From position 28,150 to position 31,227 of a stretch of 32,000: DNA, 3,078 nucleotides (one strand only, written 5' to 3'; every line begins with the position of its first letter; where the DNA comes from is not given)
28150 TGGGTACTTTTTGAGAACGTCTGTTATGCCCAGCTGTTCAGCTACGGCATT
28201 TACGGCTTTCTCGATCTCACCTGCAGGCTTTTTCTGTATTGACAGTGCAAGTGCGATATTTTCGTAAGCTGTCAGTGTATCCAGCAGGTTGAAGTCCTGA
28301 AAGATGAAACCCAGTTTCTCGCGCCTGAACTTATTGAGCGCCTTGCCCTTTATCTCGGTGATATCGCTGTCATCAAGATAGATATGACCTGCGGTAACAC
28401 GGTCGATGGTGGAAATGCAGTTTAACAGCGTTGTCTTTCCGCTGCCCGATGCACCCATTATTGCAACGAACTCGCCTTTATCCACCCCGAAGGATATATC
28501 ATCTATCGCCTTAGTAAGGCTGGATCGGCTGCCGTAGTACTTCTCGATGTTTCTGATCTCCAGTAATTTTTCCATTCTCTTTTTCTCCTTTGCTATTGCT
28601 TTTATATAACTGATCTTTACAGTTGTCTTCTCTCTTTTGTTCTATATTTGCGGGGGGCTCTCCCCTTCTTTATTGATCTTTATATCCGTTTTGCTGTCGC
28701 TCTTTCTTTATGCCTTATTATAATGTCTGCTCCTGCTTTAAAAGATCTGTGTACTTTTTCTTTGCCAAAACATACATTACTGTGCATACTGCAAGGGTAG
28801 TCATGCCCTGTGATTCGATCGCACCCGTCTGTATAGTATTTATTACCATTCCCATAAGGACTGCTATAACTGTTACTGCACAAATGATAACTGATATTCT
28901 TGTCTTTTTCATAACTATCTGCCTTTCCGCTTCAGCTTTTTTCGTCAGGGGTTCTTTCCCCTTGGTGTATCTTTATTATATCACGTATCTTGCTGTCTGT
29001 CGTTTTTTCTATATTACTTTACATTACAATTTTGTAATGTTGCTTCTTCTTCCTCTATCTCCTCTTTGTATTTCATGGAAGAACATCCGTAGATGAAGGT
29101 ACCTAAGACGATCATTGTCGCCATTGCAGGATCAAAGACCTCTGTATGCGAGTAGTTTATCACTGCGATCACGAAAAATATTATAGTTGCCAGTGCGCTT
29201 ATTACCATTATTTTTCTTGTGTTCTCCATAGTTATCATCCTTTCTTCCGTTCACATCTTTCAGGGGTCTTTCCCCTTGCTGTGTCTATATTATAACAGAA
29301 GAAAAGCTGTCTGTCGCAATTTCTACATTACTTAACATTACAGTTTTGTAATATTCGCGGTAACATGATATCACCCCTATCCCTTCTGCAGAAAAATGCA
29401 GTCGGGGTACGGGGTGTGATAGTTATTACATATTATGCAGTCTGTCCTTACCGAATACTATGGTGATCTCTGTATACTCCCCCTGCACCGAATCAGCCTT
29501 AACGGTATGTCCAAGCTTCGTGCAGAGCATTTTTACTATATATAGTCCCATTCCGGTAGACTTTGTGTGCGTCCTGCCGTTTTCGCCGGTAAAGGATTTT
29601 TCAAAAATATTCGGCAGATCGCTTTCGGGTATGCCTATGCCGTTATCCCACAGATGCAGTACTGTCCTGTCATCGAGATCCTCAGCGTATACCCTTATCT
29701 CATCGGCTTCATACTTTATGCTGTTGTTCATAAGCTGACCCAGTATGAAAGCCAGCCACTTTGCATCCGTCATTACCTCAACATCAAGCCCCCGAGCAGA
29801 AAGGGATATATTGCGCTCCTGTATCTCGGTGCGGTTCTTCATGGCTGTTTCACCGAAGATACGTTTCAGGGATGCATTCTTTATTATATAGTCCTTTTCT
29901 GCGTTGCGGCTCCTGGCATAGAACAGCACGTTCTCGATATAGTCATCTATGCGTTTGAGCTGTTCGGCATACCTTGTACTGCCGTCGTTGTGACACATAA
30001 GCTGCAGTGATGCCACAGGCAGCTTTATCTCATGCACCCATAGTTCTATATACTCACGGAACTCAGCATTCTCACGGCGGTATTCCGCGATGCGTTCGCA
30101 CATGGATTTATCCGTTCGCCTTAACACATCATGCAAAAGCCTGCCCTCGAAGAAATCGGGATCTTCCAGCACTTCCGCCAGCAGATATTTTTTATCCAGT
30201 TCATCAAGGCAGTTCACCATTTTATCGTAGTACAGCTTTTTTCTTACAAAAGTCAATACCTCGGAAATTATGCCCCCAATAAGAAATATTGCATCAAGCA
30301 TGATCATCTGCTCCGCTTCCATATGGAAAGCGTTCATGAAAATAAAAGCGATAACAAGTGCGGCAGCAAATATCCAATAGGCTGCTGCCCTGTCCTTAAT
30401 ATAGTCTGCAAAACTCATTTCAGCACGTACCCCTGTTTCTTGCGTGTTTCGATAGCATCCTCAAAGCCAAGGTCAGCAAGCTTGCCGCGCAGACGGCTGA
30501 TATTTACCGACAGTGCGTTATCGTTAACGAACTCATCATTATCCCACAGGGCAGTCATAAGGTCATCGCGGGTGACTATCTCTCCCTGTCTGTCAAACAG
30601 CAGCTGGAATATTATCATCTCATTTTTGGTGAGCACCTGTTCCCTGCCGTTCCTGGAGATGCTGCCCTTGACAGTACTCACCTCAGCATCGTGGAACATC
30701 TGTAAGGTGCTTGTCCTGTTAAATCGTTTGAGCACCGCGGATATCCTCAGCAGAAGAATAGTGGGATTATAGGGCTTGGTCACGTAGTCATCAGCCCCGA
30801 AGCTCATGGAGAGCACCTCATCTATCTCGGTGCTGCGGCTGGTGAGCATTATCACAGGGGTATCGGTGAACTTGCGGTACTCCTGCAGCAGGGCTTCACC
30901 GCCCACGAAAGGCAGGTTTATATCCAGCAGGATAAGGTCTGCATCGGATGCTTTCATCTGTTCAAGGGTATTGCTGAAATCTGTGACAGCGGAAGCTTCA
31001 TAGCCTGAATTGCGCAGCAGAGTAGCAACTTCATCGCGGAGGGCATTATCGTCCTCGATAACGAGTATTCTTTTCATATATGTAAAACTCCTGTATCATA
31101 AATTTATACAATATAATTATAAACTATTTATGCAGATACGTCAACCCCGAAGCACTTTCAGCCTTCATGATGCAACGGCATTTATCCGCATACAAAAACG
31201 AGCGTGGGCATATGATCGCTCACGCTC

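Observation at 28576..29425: Two tandem small 2-TM protein genes, each with its own RR-box promoter, inserted between the Bce-type TCS and its transporter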

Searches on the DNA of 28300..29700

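Call 63: search_rna_families(source=window, start=28300, end=29700, threshold=evalue, max_evalue=1)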
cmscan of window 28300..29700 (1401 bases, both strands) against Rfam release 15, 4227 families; matches with E-value up to 1: 0.
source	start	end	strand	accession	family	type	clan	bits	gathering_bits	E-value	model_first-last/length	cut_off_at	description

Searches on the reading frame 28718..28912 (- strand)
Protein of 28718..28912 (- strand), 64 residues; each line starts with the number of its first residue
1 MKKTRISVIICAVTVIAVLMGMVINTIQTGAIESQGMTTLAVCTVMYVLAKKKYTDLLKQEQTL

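Call 7: search_protein_families(library=pfam, proteins=[window:28718-28912:-], max_evalue=0.1)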
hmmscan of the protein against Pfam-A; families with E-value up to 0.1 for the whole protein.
window:28718-28912:- (64 aa): 0 families

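Call 10: find_homologous_proteins(query=window:28718-28912:-, max_evalue=0.01)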
Query window:28718-28912:- (64 aa): 2 proteins with E <= 0.01 among 2 candidates.
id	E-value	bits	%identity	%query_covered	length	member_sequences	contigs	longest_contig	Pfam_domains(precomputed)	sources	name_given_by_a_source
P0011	1.4e-30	120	100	100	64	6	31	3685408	-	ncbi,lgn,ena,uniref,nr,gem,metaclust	ncbi:hypothetical protein [Ruminococcus albus]|uniref:Uncharacterized protein n=1 Tax=Ruminococcus a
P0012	2.3e-17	79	75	92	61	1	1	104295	-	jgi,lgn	jgi:hypothetical protein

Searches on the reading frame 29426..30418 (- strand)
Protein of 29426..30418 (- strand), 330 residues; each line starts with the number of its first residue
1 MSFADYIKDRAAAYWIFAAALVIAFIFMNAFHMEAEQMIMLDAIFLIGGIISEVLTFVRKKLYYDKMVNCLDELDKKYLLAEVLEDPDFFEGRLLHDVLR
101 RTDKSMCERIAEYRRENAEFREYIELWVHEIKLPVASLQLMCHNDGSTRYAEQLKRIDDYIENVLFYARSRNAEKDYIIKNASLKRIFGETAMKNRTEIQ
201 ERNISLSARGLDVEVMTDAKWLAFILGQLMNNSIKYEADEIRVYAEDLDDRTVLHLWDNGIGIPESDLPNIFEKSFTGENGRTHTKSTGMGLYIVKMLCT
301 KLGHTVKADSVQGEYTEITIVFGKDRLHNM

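Call 7: search_protein_families(library=pfam, proteins=[window:29426-30418:-], max_evalue=0.1)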
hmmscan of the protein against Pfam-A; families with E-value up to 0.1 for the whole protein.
window:29426-30418:- (330 aa): 4 families
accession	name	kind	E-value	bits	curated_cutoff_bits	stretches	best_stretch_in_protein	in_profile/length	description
PF02518.31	HATPase_c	-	3.5e-20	72.9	26.4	1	218-322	2-107/111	Histidine kinase-, DNA gyrase B-, and HSP90-like ATPase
PF13589.12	HATPase_c_3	-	0.00044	20.7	25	1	227-293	8-78/137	Histidine kinase-, DNA gyrase B-, and HSP90-like ATPase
PF13581.12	HATPase_c_2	-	0.002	18.6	27.4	1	229-305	39-113/127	Histidine kinase-like ATPase domain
PF00512.31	HisKA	-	0.075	13.5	26.9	0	127-170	9-63/66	His Kinase A (phospho-acceptor) domain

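Call 36: search_solved_structures(query=window:29426-30418:-, max_evalue=0.00001)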
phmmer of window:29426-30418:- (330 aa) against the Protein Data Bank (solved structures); distinct sequences matched with E-value up to 0.00001: 16.
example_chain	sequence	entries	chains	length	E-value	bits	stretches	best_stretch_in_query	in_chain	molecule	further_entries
8g3a_D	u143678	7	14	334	1.4e-23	86.9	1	15-322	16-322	Sensor protein BceS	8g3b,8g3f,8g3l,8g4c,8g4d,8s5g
5c93_A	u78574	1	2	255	9.6e-12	48.1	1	207-316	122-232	Histidine kinase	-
4u7n_A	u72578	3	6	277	1e-11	48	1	207-316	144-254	Histidine protein kinase sensor protein | Histidine kinase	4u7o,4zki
4i5s_A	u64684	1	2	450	1.8e-11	47.2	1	212-322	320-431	Putative histidine kinase CovS; VicK-like protein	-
3sl2_A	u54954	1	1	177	3.5e-10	42.9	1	206-321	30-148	Sensor histidine kinase yycG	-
6rh7_A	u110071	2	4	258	1.8e-08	37.3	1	213-326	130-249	Sensor histidine kinase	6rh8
8u4x_A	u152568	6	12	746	1.9e-08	37.2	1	199-317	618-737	histidine kinase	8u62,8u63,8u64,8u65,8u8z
7z8n_A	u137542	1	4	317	2.4e-08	36.9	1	200-320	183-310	Histidine kinase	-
5uht_A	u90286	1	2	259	2.5e-08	36.8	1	213-326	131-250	Sensor histidine kinase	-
2c2a_A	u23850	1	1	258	2.6e-08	36.8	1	211-326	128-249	SENSOR HISTIDINE KINASE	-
3dge_A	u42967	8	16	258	2.6e-08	36.8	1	211-326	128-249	Sensor protein | Histidine kinase | Sensor histidine kinase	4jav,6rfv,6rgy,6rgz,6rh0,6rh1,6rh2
6paj_A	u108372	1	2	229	2.7e-08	36.7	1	184-320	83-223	Sensor protein SrrB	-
6azr_A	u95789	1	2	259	3.9e-08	36.2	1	210-326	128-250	Sensor histidine kinase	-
4jas_A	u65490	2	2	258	4.2e-08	36.1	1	210-326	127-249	Histidine kinase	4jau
9p6i_A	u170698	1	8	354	1.2e-06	31.4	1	149-320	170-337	histidine kinase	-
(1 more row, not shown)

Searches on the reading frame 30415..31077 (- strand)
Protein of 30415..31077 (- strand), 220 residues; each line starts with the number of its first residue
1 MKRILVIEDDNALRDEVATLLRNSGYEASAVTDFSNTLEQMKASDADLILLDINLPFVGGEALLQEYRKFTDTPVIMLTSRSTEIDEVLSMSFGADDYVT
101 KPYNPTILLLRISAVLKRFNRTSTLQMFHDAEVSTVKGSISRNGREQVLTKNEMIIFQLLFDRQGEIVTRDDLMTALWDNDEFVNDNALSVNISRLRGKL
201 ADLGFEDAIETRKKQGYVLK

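Call 7: search_protein_families(library=pfam, proteins=[window:30415-31077:-], max_evalue=0.1)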
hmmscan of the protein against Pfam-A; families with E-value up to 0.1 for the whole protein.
window:30415-31077:- (220 aa): 3 families
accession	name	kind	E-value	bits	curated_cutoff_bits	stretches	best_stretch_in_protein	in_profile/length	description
PF00072.30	Response_reg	-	1e-22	80.8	30.2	1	4-112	1-110/111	Response regulator receiver domain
PF00486.34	Trans_reg_C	-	3.7e-19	69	26.2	1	145-219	2-77/77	Transcriptional regulatory protein, C terminal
PF13458.12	Peripla_BP_6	-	0.026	14.7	31.7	1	19-122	165-268/343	Periplasmic binding protein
